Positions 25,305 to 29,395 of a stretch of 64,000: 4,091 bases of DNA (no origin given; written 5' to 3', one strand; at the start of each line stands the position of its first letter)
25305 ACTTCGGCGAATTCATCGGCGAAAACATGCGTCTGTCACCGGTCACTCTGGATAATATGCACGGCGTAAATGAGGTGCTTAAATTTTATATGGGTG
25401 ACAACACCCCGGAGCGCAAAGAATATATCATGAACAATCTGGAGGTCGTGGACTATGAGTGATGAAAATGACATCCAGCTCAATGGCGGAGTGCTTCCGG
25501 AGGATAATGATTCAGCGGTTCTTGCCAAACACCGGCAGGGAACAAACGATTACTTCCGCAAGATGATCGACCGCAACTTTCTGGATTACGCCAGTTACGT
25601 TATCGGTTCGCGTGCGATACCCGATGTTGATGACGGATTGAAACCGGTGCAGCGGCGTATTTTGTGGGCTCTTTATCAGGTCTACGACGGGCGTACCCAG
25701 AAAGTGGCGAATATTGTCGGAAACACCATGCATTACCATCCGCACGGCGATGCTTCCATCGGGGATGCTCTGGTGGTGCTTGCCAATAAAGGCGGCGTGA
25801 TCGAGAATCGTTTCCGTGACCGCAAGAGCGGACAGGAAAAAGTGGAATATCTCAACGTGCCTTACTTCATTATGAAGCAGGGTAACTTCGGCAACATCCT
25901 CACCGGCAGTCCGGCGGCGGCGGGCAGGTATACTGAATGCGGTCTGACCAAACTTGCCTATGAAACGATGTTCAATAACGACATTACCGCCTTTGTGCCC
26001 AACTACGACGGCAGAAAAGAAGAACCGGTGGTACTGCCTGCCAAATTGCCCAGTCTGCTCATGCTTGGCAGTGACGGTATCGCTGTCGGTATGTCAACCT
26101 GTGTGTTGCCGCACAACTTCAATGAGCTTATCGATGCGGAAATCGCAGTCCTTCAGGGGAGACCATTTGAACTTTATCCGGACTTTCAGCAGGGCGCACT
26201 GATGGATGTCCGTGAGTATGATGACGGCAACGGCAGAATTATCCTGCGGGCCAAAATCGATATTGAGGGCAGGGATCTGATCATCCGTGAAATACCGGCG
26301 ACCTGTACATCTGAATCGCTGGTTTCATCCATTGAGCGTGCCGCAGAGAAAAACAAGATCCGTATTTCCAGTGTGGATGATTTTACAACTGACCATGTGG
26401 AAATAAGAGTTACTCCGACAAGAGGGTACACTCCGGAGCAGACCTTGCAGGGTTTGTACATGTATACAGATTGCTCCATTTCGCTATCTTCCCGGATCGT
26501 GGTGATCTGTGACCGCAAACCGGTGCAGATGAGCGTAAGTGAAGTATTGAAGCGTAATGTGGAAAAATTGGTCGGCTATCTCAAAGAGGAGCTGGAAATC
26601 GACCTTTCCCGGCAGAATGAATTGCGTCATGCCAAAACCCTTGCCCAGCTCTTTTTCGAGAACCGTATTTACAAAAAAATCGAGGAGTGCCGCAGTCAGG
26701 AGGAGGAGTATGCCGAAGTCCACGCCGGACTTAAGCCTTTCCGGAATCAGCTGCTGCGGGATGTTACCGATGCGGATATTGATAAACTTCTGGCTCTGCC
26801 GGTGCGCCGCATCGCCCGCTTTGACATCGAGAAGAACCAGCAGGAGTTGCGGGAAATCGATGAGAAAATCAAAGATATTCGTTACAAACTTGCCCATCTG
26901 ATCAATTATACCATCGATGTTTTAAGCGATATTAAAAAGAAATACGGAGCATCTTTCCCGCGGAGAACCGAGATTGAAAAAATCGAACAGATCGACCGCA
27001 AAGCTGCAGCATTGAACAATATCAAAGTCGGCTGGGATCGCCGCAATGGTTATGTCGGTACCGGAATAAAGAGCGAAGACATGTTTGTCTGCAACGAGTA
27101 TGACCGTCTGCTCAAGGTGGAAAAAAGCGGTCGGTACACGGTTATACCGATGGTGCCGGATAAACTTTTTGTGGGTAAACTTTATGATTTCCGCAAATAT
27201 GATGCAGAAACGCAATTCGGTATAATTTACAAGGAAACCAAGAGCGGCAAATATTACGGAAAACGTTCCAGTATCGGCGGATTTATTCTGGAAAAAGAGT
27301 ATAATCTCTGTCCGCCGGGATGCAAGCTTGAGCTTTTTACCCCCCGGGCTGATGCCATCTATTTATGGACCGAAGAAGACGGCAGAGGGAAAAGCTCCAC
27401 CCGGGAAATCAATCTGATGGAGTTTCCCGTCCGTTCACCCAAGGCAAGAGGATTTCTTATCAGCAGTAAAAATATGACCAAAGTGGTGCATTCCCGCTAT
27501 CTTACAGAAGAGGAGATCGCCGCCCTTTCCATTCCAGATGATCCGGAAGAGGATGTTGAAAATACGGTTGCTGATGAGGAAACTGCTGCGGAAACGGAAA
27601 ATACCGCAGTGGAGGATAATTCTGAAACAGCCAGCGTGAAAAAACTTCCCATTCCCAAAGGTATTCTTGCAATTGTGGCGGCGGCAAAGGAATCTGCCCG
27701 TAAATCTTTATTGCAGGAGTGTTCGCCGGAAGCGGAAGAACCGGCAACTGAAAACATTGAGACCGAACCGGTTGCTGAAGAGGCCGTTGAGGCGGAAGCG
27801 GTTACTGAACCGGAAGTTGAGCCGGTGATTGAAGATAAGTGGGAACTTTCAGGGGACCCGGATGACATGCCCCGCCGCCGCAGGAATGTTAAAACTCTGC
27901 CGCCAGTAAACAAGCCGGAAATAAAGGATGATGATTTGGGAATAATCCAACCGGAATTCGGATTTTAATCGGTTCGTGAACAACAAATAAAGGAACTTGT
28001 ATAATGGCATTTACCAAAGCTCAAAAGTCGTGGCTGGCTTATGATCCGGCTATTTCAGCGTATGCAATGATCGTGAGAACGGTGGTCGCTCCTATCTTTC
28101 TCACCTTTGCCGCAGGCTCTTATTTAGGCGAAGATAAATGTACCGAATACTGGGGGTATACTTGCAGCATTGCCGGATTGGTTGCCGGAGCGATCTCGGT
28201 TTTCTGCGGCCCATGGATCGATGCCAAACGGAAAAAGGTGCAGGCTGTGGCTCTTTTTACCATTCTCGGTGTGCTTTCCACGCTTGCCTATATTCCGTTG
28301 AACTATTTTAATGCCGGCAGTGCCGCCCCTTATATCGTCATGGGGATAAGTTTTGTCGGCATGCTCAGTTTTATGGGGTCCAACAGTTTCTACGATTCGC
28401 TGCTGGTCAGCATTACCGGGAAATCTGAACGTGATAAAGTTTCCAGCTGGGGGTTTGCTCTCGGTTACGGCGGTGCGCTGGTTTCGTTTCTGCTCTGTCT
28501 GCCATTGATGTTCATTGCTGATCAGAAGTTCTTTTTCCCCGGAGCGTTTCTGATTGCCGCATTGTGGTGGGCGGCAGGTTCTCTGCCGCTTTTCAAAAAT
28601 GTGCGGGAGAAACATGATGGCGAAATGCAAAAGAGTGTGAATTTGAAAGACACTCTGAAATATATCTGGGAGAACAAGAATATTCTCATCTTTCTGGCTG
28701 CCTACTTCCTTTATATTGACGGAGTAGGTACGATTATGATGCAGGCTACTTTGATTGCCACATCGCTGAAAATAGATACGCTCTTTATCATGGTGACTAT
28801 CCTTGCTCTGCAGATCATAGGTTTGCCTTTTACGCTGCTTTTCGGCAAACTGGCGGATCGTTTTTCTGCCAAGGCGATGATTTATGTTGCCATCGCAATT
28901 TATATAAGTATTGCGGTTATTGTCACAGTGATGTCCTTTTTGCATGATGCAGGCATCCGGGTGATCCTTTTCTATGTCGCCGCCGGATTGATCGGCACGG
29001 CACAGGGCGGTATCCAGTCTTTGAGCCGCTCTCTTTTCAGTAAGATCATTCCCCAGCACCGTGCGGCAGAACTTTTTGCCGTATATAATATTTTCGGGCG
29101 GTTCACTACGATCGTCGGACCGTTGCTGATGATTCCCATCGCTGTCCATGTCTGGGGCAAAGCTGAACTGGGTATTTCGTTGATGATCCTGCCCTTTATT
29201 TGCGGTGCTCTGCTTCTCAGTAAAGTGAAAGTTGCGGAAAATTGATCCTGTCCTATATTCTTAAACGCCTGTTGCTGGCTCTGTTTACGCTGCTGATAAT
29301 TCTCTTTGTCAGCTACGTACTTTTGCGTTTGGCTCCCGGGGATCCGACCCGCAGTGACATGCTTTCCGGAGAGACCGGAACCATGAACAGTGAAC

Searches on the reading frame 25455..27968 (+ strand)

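Call 77: search_protein_families(library=pfam, proteins=[window:25455-27968:+], max_evalue=0.0001)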
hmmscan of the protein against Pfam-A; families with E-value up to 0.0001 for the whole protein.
window:25455-27968:+ (837 aa): 1 family
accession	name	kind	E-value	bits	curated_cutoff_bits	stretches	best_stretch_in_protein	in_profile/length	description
PF00521.26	DNA_topoisoIV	-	1e-96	324.9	31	1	53-487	1-428/432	DNA gyrase/topoisomerase IV, subunit A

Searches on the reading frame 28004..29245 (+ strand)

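Call 77: search_protein_families(library=pfam, proteins=[window:28004-29245:+], max_evalue=0.0001)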
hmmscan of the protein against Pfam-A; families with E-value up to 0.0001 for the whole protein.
window:28004-29245:+ (413 aa): 3 families
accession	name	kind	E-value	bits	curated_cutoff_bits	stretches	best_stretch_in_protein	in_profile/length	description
PF11700.14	ATG22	-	7.2e-31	107.9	24.1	1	49-406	72-470/482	Vacuole effluxer Atg22 like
PF07690.21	MFS_1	-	1.6e-18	67.2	33.4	1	51-373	35-347/347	Major Facilitator Superfamily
PF13347.12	MFS_2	-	5.8e-08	32.1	27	1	89-350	79-344/427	MFS/sugar transport protein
